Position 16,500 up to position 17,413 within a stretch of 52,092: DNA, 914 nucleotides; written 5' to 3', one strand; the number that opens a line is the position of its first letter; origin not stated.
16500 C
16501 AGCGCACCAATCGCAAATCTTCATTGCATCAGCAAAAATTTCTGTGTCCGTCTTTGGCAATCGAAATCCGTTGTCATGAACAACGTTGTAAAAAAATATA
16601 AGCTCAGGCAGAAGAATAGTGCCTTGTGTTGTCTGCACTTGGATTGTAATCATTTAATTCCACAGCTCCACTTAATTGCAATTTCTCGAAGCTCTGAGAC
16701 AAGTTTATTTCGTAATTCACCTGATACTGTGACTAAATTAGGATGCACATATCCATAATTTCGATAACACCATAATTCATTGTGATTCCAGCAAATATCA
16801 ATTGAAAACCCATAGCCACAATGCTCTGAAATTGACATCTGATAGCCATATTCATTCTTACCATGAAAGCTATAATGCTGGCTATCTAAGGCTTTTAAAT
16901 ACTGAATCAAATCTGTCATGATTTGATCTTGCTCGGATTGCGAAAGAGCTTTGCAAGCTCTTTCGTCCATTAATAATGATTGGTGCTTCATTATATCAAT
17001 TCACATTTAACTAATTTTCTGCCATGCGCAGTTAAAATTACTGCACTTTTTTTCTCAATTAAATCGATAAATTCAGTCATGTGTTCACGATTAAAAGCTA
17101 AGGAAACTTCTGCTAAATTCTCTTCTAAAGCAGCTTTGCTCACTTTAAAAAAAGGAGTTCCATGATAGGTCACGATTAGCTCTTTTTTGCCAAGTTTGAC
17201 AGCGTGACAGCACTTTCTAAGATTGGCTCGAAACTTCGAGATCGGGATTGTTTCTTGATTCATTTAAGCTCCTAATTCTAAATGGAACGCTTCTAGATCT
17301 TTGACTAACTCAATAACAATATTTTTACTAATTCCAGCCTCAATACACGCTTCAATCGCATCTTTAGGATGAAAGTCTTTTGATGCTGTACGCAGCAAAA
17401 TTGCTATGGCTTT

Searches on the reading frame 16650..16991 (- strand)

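Call 23: search_protein_families(library=pfam, proteins=[window:16650-16991:-], max_evalue=0.01)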
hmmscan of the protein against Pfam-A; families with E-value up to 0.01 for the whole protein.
window:16650-16991:- (113 aa): 0 families

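Call 64: search_protein_families(library=ncbifam, proteins=[window:16650-16991:-], max_evalue=0.1)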
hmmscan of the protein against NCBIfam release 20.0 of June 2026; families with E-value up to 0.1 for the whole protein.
window:16650-16991:- (113 aa): 1 family
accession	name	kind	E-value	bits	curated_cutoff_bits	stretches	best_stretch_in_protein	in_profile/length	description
NF033715.1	glycyl_HPDL_Lrg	equivalog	0.0079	14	1150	1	20-62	722-764/901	4-hydroxyphenylacetate decarboxylase large subunit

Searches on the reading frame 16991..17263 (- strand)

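Call 23: search_protein_families(library=pfam, proteins=[window:16991-17263:-], max_evalue=0.01)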
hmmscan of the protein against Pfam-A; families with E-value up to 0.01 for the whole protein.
window:16991-17263:- (90 aa): 1 family
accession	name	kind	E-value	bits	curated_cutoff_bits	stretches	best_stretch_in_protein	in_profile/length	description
PF02604.26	PhdYeFM_antitox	-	1.4e-06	28.4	29.8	1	4-37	2-35/74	Antitoxin Phd_YefM, type II toxin-antitoxin system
